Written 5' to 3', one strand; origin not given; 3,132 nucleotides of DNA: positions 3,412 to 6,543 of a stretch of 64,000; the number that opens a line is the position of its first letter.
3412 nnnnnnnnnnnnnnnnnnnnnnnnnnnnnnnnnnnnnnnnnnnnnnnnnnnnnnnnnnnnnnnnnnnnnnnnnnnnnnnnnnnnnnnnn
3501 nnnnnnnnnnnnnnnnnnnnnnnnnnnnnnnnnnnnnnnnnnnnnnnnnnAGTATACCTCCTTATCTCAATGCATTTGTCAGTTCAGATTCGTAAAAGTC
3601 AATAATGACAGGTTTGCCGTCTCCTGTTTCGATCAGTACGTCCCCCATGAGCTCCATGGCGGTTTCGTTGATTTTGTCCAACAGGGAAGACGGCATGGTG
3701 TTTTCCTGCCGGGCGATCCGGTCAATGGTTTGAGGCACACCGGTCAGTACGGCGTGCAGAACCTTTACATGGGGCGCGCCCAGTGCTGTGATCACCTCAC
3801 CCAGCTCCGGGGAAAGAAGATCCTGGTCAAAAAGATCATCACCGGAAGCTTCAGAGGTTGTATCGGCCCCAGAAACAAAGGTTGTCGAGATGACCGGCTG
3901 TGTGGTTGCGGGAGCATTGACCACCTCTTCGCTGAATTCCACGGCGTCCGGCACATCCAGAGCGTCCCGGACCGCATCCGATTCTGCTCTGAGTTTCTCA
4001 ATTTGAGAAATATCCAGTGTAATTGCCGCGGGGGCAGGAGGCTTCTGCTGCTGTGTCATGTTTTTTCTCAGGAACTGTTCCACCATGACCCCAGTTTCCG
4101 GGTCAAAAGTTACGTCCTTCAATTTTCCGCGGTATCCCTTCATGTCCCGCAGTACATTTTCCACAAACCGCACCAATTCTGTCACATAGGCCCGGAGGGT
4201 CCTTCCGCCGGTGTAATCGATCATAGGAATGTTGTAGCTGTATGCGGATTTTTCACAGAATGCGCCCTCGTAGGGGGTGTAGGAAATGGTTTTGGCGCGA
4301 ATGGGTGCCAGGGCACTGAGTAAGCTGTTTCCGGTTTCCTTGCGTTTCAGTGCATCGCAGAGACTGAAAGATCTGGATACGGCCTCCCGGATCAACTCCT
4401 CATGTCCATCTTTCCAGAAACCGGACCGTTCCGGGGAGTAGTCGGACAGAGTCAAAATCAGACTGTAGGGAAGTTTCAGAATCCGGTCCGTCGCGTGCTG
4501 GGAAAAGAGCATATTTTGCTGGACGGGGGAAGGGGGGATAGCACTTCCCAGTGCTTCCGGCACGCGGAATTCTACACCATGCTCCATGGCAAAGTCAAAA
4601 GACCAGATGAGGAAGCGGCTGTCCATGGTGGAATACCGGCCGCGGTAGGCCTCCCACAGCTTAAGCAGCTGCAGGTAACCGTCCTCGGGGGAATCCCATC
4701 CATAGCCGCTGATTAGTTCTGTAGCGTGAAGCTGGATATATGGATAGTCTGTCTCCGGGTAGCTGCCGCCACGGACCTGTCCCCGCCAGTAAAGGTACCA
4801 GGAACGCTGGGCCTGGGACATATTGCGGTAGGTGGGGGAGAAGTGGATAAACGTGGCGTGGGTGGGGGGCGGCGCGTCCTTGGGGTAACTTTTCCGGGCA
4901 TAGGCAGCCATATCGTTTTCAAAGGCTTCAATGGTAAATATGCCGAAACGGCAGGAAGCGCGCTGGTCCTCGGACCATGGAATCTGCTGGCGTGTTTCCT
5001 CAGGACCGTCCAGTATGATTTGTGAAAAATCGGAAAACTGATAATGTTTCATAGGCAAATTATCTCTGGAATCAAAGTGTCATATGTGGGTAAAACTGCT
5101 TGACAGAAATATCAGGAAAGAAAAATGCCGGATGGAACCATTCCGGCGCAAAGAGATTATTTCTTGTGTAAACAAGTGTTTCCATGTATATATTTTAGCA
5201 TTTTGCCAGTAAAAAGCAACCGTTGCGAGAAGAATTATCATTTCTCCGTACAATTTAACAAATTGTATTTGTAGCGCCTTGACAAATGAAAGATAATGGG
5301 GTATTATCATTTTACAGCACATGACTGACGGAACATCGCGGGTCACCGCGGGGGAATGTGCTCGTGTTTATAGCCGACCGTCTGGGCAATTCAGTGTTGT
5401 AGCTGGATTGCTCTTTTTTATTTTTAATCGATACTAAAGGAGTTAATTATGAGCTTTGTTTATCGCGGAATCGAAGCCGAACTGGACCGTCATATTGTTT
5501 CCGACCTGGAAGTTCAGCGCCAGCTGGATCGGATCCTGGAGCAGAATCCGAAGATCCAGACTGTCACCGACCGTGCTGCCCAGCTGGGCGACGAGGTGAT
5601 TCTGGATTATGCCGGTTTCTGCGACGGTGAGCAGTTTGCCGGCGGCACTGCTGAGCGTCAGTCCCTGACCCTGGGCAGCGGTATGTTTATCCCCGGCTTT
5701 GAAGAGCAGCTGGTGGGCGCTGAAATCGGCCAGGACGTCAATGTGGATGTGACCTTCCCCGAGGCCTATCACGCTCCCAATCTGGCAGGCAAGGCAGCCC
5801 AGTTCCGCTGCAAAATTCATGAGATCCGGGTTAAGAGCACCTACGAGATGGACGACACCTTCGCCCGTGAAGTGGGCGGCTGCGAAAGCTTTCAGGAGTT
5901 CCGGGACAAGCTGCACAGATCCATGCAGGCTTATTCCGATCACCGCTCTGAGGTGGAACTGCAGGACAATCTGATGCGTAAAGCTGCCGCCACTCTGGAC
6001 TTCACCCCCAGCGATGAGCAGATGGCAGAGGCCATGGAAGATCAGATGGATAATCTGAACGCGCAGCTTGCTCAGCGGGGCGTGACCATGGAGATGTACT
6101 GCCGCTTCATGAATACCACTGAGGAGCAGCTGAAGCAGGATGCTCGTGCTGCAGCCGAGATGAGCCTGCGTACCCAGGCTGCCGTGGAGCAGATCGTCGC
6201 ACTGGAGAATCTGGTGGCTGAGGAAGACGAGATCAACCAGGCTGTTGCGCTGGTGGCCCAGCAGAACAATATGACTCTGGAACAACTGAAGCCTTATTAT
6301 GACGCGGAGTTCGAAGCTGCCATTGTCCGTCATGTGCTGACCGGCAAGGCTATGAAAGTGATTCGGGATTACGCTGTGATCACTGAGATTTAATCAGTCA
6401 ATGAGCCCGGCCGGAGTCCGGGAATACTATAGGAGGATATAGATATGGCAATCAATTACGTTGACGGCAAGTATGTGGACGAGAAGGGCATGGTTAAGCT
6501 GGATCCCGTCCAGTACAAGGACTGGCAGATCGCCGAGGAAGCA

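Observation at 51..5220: TerB-N/TerB-C + P-loop ATPase + DExH helicase operon (Shango-type defence architecture) at the left window edge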

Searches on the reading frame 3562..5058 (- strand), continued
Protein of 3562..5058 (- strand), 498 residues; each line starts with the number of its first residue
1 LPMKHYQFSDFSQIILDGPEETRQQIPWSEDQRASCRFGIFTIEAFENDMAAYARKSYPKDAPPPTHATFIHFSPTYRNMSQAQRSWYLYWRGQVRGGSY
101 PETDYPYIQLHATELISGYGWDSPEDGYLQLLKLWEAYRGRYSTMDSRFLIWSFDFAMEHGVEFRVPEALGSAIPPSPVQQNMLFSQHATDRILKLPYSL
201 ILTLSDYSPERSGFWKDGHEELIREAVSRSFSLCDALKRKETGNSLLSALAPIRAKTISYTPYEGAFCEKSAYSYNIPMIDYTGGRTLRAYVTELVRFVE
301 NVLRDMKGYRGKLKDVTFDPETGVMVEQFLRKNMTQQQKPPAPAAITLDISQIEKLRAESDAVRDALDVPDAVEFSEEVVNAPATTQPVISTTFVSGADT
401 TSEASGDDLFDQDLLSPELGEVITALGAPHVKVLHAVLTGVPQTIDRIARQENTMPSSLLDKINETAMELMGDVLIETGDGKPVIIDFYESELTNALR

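Call 95: search_protein_families(library=pfam, proteins=[P0134, P0137, P0144, P0161, P0166, P0189, P0139, P0143, P0147], max_evalue=0.001)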
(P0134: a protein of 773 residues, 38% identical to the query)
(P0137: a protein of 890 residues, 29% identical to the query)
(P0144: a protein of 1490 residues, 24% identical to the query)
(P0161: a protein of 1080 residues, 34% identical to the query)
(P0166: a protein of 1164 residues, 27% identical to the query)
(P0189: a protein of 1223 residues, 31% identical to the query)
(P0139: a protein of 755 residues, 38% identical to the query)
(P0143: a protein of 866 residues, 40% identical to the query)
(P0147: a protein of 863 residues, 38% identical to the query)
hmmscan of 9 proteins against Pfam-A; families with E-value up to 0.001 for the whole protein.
P0134 (773 aa): 2 families
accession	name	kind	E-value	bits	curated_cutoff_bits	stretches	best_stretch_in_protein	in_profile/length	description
PF13208.11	TerB_N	-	3.5e-56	190.7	25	2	4-190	41-206/207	TerB N-terminal domain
PF15615.11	TerB_C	-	1.3e-18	68.1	26.3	1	626-768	6-147/148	TerB-C domain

P0137 (890 aa): 2 families
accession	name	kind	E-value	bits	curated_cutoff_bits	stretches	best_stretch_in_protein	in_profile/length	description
PF13208.11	TerB_N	-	2e-59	201.3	25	2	72-253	23-187/207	TerB N-terminal domain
PF15615.11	TerB_C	-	2.2e-15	57.6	26.3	1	732-876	15-143/148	TerB-C domain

P0144 (1490 aa): 2 families
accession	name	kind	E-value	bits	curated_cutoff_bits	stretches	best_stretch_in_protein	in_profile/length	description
PF13208.11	TerB_N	-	6.7e-42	144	25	3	391-500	29-127/207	TerB N-terminal domain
PF15615.11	TerB_C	-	4e-10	40.5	26.3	1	1347-1482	14-147/148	TerB-C domain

P0161 (1080 aa): 3 families
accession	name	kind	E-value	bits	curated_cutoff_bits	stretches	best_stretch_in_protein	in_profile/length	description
PF13208.11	TerB_N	-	1.6e-32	113.4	25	1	556-737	33-193/207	TerB N-terminal domain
PF05154.21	TM2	-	7.6e-15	55.3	27.9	1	17-64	3-51/51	TM2 domain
PF15615.11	TerB_C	-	3.4e-06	27.8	26.3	1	849-1076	8-148/148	TerB-C domain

P0166 (1164 aa): 2 families
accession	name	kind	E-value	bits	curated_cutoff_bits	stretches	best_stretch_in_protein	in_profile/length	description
PF13208.11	TerB_N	-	1.7e-67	227.6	25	3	64-234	24-182/207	TerB N-terminal domain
PF15615.11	TerB_C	-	1.3e-21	77.8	26.3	1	1015-1160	9-147/148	TerB-C domain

P0189 (1223 aa): 2 families
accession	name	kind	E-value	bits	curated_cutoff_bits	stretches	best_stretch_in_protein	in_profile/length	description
PF13208.11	TerB_N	-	1.4e-39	136.4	25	1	656-863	20-205/207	TerB N-terminal domain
PF15615.11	TerB_C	-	1.3e-16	61.6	26.3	1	1127-1207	63-143/148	TerB-C domain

P0139 (755 aa): 3 families
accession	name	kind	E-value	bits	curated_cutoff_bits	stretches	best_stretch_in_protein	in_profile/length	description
PF13208.11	TerB_N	-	8e-30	104.6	25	1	283-481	23-200/207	TerB N-terminal domain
PF15615.11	TerB_C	-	5.4e-16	59.6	26.3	1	592-746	16-147/148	TerB-C domain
PF05154.21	TM2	-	1.9e-15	57.2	27.9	1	77-125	2-51/51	TM2 domain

P0143 (866 aa): 3 families
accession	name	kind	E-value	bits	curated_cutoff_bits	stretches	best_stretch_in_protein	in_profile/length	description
PF13208.11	TerB_N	-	4.2e-38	131.6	25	1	322-523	24-204/207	TerB N-terminal domain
PF05154.21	TM2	-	9.1e-17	61.5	27.9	1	89-137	2-51/51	TM2 domain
PF15615.11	TerB_C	-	5e-09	37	26.3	1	759-858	49-148/148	TerB-C domain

P0147 (863 aa): 2 families
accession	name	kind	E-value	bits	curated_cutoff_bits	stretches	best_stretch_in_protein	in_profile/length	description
PF13208.11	TerB_N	-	1.2e-40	139.9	25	1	258-469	15-206/207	TerB N-terminal domain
PF15615.11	TerB_C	-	9.9e-14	52.2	26.3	1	715-855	18-147/148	TerB-C domain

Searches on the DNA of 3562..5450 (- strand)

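Call 72: search_rna_families(source=window, start=4950, end=5450, threshold=evalue, max_evalue=10)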
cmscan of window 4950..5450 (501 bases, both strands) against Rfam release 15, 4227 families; matches with E-value up to 10: 11.
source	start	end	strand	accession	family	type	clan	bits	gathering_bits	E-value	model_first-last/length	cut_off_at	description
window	5311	5394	+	RF01750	ZMP-ZTP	Cis-reg; riboswitch;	-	58.3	39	5.6e-09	1-86/86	no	ZMP/ZTP riboswitch aptamer (pfl RNA motif)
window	4988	5266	-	RF02210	WT1-AS_8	Gene; lncRNA;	-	22.8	70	9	1-280/280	no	WT1 antisense RNA conserved region 8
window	5383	5414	+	RF03512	mir-3479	Gene; miRNA;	-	19.3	79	0.37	22-53/74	no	mir-3479 microRNA precursor family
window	5117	5204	+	RF01459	rliE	Gene; sRNA;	-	19.1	90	0.89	75-199/222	no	Listeria sRNA rliE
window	5248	5271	-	RF01106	SBWMV1_UPD-PKb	Cis-reg;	-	18.6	38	2.5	1-25/25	no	Pseudoknot of upstream pseudoknot domain (UPD) of the 3'UTR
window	5311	5413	-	RF00303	snoR86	Gene; snRNA; snoRNA; HACA-box;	-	17.9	40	0.81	1-123/123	no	Small nucleolar RNA snoR86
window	5221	5310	-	RF00657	mir-184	Gene; miRNA;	-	17.7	54.1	0.31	1-86/86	no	mir-184 microRNA precursor family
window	5117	5272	-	RF02834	VqmR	Gene; sRNA;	-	17.5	76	0.68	1-154/154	no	Vibrio RNA VqmR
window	5113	5255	-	RF00558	L20_leader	Cis-reg; leader;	-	16.2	58.7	1.6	1-127/127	no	Ribosomal protein L20 leader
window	5240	5391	-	RF02991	GP20-a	Cis-reg;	-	15.4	47.2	6.1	1-97/97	no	GP20-a RNA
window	5170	5295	+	RF00303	snoR86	Gene; snRNA; snoRNA; HACA-box;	-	13.6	40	8.1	1-123/123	no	Small nucleolar RNA snoR86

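Call 83: search_rna_families(sources=[L095, L013, L093], threshold=evalue, max_evalue=0.01)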
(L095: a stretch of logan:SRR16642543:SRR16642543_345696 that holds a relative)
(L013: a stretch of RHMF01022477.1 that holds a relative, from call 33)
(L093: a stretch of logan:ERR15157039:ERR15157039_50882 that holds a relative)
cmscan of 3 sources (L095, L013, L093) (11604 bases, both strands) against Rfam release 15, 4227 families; matches with E-value up to 0.01: 1.
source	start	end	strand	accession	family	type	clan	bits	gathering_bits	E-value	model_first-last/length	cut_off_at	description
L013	1635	1719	+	RF01750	ZMP-ZTP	Cis-reg; riboswitch;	-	61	39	3.6e-08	1-86/86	no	ZMP/ZTP riboswitch aptamer (pfl RNA motif)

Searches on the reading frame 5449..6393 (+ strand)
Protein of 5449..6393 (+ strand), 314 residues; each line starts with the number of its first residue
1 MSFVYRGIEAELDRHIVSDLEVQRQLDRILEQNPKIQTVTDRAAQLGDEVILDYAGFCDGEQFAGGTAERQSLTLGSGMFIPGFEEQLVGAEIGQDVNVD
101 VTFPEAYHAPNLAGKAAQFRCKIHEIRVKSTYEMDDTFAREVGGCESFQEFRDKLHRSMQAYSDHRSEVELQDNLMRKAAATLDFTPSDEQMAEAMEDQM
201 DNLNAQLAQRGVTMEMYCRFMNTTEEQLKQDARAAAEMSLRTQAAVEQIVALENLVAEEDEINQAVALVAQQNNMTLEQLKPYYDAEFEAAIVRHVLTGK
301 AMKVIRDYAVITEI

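Call 26: search_protein_families(library=pfam, proteins=[window:5449-6393:+], max_evalue=0.001)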
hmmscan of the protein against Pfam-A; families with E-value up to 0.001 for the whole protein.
window:5449-6393:+ (314 aa): 2 families
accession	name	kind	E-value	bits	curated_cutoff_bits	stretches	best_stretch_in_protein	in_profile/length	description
PF05698.19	Trigger_C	-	4.1e-19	69.6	22.7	1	149-305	3-160/162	Bacterial trigger factor protein (TF) C-terminus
PF00254.34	FKBP_C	-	5.2e-15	56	21.1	1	42-118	3-88/94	FKBP-type peptidyl-prolyl cis-trans isomerase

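Call 30: find_encoding_contigs(protein=window:5449-6393:+, flank=10000, max_places=10)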
Protein window:5449-6393:+ (314 aa): no gene with exactly this product is on record in the collection.

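Call 33: find_related_loci(query=window:5449-6393:+, collection=metagenome_contigs, flank=10000)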
Query window:5449-6393:+ (314 aa) in metagenome_contigs; peptide patterns used: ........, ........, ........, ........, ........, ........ (x = any residue, [..] = any of these).
600 stretches matched a pattern (row limit reached: there are more); 551 encode a relative of the query (tblastn E <= 1e-3); the best 80 are kept; 80 distinct loci.
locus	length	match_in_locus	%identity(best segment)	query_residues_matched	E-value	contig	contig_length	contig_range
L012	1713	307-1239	74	1-311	3e-172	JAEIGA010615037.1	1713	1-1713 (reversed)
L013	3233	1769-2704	66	1-312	9e-149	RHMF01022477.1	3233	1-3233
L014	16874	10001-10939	65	1-313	1e-142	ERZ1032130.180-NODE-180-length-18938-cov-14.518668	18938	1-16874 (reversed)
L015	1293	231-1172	65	1-314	4e-154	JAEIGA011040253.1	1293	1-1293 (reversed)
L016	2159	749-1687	64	1-313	5e-147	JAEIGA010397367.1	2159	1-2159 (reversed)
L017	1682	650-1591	61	1-314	6e-145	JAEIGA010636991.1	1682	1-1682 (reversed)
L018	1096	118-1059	59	1-314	3e-142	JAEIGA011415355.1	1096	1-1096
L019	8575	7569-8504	59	1-312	1e-128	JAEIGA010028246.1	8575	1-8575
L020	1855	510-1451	58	1-314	3e-138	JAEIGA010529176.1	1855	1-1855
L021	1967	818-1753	59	1-312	3e-137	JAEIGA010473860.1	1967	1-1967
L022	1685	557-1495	57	1-313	7e-138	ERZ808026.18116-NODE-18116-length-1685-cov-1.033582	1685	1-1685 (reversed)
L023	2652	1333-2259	59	1-309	2e-133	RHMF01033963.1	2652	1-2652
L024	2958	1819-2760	58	1-314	5e-132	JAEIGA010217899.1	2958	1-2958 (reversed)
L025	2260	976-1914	58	1-313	1e-133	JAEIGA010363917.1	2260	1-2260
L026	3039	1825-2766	62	1-314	3e-130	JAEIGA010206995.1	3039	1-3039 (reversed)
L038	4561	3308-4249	61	1-314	2e-118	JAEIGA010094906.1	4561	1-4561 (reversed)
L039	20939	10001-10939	56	1-313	2e-117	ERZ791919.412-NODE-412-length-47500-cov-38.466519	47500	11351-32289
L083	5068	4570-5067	67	1-166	8e-76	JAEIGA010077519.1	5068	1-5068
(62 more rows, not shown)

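Call 52: search_protein_families(library=pfam, proteins=[L014:7379-9718:+, L014:6212-7192:-, L019:6500-7402:-, L019:5601-6386:-, L039:6843-8978:+, L039:4339-6618:+, L038:2510-3214:+, L038:1061-2131:-, L083:3438-4100:-, L083:2643-3269:-], max_evalue=0.0001)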
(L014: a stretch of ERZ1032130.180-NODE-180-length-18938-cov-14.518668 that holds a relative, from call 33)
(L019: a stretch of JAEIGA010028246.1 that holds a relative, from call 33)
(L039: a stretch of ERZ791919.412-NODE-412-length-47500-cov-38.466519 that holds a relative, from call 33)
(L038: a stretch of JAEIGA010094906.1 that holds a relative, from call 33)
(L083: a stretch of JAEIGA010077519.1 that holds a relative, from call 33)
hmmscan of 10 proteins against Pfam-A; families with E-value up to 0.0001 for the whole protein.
L014:7379-9718:+ (779 aa): 5 families
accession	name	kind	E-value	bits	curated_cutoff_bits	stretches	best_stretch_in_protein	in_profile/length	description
PF02836.23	Glyco_hydro_2_C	-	1.1e-24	87.6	21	1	250-518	4-293/302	Glycosyl hydrolases family 2, TIM barrel domain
PF18565.7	Glyco_hydro2_C5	-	3.7e-12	46.5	32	1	696-772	12-101/103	Glycoside hydrolase family 2 C-terminal domain 5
PF02837.24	Glyco_hydro_2_N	-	6.7e-12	46.1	28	1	40-147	56-165/169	Glycosyl hydrolases family 2, sugar binding domain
PF22666.2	Glyco_hydro_2_N2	-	1.1e-06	29.2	27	1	51-120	50-119/167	Glycosyl hydrolase 2 galactose-binding domain-like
PF00703.27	Glyco_hydro_2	-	4.5e-06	27.8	23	1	200-245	68-109/109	Glycosyl hydrolases family 2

L014:6212-7192:- (326 aa): 0 families

L019:6500-7402:- (300 aa): 2 families
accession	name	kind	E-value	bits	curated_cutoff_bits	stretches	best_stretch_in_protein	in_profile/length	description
PF03466.25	LysR_substrate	-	9.6e-32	110.5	28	1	94-285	8-208/209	LysR substrate binding domain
PF00126.33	HTH_1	-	8.7e-17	61.3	26.6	1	4-63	2-60/60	Bacterial regulatory helix-turn-helix protein, lysR family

L019:5601-6386:- (261 aa): 0 families

L039:6843-8978:+ (711 aa): 3 families
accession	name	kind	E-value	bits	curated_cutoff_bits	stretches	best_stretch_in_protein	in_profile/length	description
PF19436.4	ACS_CODH_B_C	-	1.6e-126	421.3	25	1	467-711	1-245/245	ACS/CODH beta subunit C-terminal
PF03598.20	CdhC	-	5.9e-62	208.6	24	1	303-454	1-154/155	CO dehydrogenase/acetyl-CoA synthase complex beta subunit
PF18537.6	CODH_A_N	-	6.9e-31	106.5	32.2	1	20-102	1-83/83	Carbon monoxide dehydrogenase subunit alpha N-terminal domain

L039:4339-6618:+ (759 aa): 3 families
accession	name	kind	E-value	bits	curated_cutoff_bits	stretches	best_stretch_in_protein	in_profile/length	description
PF03599.22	CdhD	-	6e-77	259.4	24.8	1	70-437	12-386/387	CO dehydrogenase/acetyl-CoA synthase delta subunit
PF00809.28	Pterin_bind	-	2.5e-21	76.9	25.5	1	519-730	15-244/244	Pterin binding enzyme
PF04060.18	FeS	-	1.4e-10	41.1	23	1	13-44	2-33/33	Putative Fe-S cluster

L038:2510-3214:+ (234 aa): 0 families

L038:1061-2131:- (356 aa): 3 families
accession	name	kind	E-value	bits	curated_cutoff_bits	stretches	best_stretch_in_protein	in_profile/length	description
PF01408.29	GFO_IDH_MocA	-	9.9e-25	88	24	1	22-153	1-119/120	Oxidoreductase family, NAD-binding Rossmann fold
PF22725.1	GFO_IDH_MocA_C3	-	8.8e-16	58.5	27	1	162-263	1-108/124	GFO/IDH/MocA C-terminal domain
PF02894.22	GFO_IDH_MocA_C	-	1.3e-08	35.3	22.9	1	166-230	1-66/218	Oxidoreductase family, C-terminal alpha/beta domain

L083:3438-4100:- (220 aa): 1 family
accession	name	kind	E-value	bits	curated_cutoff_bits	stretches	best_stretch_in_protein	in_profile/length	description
PF03466.25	LysR_substrate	-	3.6e-23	82.5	28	1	21-209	8-205/209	LysR substrate binding domain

L083:2643-3269:- (208 aa): 2 families
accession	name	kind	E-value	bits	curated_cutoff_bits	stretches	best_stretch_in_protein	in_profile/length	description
PF12822.12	ECF_trnsprt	-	4.7e-19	69.5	30.7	1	33-188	1-169/169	ECF transporter, substrate-specific component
PF07155.17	ECF-ribofla_trS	-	7.9e-09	36.2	26.7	1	32-191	4-170/172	ECF-type riboflavin transporter, S component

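Call 57: search_protein_families(library=padloc, alignment_id=A3, max_evalue=0.00001)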
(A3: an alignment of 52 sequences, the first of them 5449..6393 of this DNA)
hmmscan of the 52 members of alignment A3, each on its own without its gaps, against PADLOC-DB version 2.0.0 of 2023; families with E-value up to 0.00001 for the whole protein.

A. member 1, window:5449-6393:+ (314 aa): 0 families

B. families by the number of members that match (of 52 scanned): 13 families
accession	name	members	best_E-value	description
PDLC04135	mad3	1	1.9e-34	mads_3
PDLC04134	mad2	1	3.8e-18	mads_2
PDLC01991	CARF_m8--CARF_LolE_TM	1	1.5e-15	-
PDLC04899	PDC-S07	1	4.6e-13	-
PDLC02903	pVip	1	6.7e-13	Viperins not associated with kinases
PDLC02904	pVip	1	2.5e-11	Viperins associated with kinases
PDLC02980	AriA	1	4e-09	-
PDLC04140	mad8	1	4.8e-09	mads_8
PDLC01086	C3a186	1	3.8e-08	"C-3?,4? desaturase"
PDLC04647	PDC-M43B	1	4.6e-08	-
PDLC01990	CARF_m8--CARF_Beta-galactosidase_LolE_TM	1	1.4e-07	-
PDLC04213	HEC-02A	1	5.1e-07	-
PDLC02335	AbiLi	1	4.5e-06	AbiLi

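Call 58: search_protein_families(library=phrogs, alignment_id=A3, max_evalue=1e-8)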
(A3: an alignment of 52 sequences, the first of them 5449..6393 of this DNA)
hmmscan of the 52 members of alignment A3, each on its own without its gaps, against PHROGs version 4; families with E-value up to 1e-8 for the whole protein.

A. member 1, window:5449-6393:+ (314 aa): 1 family
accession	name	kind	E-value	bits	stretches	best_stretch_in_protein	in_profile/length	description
phrog_26774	-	unknown function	7.9e-45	154.3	1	6-303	121-413/435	-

B. families by the number of members that match (of 52 scanned): 53 families (the first 25 are shown)
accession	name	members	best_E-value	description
phrog_6241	-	2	1.6e-88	-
phrog_23452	-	2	3.3e-54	-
phrog_1493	-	2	1.5e-24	endolysin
phrog_20458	-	2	5e-21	-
phrog_1224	-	2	3.3e-19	endolysin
phrog_13642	-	2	2.2e-16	-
phrog_9968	-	1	1.6e-171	methyltransferase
phrog_11956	-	1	3.9e-134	-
phrog_25828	-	1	9.8e-125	-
phrog_16728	-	1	3.2e-101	-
phrog_5517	-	1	3.2e-89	-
phrog_37857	-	1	9.8e-77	-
phrog_35649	-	1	1.3e-73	-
phrog_293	-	1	3.3e-69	ABC transporter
phrog_857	-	1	2.9e-68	-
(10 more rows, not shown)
